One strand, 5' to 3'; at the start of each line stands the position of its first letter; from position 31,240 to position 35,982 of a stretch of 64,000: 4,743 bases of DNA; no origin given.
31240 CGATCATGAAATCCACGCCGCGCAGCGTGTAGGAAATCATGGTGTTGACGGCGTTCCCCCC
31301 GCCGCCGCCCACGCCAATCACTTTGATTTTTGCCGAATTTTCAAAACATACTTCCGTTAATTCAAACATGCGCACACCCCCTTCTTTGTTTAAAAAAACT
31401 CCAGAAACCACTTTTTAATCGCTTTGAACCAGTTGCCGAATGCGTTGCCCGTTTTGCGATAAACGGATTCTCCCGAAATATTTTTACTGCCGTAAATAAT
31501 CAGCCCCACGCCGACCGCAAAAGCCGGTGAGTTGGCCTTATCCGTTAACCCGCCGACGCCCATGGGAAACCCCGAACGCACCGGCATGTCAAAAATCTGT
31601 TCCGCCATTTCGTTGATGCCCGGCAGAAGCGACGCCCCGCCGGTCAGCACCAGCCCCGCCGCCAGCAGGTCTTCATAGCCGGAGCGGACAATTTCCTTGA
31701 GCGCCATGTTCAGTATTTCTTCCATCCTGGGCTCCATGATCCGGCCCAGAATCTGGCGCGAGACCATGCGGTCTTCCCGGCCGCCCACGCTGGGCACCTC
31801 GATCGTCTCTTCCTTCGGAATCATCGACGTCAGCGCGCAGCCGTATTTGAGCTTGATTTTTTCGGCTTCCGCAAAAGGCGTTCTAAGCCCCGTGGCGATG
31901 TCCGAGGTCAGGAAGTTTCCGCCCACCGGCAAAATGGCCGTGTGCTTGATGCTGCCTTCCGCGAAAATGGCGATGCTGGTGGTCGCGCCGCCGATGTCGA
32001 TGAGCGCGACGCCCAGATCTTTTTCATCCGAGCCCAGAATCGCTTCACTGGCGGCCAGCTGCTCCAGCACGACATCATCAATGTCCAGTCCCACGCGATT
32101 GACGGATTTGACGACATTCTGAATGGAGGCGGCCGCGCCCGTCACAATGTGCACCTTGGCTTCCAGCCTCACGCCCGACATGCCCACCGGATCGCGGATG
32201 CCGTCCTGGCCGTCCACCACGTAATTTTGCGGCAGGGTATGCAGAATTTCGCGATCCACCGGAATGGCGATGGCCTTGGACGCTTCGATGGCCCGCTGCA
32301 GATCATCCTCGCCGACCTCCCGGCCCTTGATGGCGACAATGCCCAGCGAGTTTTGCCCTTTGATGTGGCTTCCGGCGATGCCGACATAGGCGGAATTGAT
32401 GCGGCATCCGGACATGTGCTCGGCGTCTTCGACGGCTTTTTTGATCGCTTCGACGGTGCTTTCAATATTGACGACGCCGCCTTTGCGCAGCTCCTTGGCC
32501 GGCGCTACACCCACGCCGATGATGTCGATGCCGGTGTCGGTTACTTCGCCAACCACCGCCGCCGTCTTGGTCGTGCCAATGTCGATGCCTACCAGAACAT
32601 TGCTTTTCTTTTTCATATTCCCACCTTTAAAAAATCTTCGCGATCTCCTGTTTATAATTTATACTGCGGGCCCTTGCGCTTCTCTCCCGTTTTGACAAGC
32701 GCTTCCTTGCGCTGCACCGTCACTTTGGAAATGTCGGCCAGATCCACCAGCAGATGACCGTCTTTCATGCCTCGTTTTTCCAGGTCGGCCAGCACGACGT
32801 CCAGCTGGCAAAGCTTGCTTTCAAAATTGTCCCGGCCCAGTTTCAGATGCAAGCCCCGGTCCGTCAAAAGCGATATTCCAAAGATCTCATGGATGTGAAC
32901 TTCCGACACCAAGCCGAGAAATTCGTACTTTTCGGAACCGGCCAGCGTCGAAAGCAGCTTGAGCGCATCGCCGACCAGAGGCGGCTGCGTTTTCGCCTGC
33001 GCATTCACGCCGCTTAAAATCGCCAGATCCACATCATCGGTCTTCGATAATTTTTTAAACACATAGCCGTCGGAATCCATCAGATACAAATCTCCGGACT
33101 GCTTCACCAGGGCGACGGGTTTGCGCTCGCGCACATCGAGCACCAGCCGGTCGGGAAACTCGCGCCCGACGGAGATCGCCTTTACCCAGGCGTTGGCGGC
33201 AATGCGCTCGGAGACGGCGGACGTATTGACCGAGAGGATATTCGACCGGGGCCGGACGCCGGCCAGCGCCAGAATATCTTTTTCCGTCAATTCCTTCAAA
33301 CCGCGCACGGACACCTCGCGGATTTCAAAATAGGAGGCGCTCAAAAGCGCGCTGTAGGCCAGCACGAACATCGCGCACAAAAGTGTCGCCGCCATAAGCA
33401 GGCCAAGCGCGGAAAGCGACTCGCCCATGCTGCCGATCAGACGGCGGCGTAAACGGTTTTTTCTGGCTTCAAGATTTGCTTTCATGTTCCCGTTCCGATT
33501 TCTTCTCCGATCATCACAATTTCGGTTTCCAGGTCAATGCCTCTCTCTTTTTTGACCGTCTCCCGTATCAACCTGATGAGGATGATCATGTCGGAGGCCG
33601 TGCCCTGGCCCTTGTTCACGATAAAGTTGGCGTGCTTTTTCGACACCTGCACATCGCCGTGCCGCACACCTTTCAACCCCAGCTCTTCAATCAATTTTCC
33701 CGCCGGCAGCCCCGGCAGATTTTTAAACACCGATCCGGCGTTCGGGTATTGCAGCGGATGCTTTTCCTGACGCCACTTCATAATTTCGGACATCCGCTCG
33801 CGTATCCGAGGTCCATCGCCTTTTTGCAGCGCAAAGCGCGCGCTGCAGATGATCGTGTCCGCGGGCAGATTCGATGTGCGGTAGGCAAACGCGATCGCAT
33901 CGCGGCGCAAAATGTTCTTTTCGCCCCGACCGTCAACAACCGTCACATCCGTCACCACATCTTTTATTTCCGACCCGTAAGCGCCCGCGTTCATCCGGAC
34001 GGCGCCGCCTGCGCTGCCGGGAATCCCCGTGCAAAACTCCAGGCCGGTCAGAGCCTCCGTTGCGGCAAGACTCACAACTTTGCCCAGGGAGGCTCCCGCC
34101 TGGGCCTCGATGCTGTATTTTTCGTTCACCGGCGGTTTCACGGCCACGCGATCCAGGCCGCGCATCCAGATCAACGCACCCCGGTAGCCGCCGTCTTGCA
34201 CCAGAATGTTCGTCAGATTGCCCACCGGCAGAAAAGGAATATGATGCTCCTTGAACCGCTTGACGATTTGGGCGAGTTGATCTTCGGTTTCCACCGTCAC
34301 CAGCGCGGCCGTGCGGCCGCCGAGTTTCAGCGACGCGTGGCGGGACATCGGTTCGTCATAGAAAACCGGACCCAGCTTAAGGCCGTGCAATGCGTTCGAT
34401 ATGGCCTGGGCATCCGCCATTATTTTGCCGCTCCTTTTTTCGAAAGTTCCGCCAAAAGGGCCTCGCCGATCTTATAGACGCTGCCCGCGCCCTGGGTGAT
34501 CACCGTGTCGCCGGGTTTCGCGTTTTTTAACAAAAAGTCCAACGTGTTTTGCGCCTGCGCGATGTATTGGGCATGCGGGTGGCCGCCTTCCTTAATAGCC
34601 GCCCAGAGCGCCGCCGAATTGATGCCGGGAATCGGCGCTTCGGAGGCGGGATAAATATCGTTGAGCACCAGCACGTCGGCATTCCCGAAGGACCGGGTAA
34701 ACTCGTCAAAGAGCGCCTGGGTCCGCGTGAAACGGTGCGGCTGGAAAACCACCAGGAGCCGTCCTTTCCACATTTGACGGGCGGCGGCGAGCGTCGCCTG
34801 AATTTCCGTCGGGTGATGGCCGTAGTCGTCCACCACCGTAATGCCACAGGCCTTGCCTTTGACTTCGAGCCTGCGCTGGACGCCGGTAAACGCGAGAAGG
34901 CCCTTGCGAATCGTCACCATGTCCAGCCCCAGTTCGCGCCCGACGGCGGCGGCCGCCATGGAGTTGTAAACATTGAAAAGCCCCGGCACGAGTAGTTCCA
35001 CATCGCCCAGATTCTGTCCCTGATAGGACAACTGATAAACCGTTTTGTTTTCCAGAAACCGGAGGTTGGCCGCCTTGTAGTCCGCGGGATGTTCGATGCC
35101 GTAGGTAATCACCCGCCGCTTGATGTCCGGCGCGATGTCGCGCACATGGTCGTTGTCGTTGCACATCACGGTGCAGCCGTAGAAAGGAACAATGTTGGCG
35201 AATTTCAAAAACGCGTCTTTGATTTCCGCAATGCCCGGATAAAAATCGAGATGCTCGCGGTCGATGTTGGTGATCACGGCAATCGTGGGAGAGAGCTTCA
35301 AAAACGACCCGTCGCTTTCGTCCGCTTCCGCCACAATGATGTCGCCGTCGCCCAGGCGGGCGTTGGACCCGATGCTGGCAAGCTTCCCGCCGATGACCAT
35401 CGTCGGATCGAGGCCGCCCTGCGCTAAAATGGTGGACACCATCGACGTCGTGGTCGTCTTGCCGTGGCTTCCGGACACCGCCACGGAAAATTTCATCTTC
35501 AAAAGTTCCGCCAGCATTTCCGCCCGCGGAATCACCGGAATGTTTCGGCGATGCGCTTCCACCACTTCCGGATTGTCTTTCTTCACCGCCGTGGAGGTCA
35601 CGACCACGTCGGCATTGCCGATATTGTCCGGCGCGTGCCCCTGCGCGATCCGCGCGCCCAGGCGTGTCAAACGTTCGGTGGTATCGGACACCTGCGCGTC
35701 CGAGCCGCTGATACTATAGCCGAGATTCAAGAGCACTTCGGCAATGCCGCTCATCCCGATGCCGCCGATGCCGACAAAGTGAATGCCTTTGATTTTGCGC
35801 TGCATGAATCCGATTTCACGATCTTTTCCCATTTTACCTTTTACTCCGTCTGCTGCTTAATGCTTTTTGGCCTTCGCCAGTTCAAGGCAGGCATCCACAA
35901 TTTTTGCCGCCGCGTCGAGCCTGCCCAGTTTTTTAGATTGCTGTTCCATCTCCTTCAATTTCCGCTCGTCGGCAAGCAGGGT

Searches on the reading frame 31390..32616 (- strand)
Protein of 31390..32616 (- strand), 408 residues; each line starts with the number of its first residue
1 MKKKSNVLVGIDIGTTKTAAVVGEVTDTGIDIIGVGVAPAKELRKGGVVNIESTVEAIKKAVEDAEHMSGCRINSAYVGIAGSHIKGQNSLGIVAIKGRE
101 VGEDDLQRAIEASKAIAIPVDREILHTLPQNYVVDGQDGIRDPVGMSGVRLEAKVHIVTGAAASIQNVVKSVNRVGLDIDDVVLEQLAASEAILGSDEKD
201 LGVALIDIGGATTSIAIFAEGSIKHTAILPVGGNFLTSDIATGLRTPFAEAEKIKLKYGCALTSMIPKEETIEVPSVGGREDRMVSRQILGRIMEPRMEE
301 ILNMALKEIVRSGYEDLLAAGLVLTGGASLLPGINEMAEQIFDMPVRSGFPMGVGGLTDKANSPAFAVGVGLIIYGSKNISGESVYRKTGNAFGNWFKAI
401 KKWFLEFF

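Call 11: search_protein_families(library=pfam, proteins=[window:31390-32616:-])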
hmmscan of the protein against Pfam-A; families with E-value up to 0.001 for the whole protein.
window:31390-32616:- (408 aa): 5 families
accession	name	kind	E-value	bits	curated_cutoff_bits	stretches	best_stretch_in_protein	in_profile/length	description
PF14450.12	FtsA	-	1.4e-49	168.1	31.8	2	204-371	1-127/127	Cell division protein FtsA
PF02491.25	SHS2_FTSA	-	2.9e-32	111.3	25.4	1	82-159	1-79/79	SHS2 domain inserted in FTSA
PF06723.19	MreB_Mbl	-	4e-12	46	27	1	198-347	142-302/327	MreB/Mbl protein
PF06277.17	EutA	-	3.2e-08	33.4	27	1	194-242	136-184/475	Ethanolamine utilisation protein EutA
PF11104.14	PilM_2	-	1.9e-07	30.8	27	1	164-257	137-236/340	Type IV pilus assembly protein PilM;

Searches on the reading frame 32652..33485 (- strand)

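Call 11: search_protein_families(library=pfam, proteins=[window:32652-33485:-])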
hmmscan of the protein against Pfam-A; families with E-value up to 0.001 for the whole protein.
window:32652-33485:- (277 aa): 2 families
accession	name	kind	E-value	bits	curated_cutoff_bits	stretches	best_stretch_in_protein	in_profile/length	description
PF08478.15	POTRA_1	-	4.8e-17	62.5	23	1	53-121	1-69/69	POTRA domain, FtsQ-type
PF03799.20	FtsQ_DivIB_C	-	4.5e-10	40.8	21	1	125-237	1-105/114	Cell division protein FtsQ/DivIB, C-terminal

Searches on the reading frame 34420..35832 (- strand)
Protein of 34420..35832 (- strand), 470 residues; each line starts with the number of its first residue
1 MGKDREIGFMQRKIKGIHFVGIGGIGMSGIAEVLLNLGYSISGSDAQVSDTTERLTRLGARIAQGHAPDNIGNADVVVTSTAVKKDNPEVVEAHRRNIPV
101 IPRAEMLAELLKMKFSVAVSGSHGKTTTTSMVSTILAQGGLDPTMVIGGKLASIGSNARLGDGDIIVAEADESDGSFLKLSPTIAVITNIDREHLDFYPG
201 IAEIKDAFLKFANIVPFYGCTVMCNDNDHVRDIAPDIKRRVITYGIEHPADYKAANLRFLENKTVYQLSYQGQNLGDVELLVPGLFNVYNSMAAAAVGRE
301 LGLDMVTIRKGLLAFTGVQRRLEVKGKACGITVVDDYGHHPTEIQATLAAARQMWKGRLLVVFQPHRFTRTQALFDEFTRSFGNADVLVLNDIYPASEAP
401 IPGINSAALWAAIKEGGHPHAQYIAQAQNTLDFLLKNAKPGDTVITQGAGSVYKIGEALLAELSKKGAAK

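Call 69: search_protein_families(library=pfam, proteins=[window:34420-35832:-])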
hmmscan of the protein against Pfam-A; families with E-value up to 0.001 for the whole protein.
window:34420-35832:- (470 aa): 3 families
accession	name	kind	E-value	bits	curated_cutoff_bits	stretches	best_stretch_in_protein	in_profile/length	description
PF01225.30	Mur_ligase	-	1.3e-30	106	21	1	17-113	2-93/95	Mur ligase family, catalytic domain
PF08245.18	Mur_ligase_M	-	6e-30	105.1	24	1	119-297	1-199/200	Mur ligase middle domain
PF02875.26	Mur_ligase_C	-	2.6e-23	83.7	28.4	1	320-450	1-127/127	Mur ligase, glutamate ligase domain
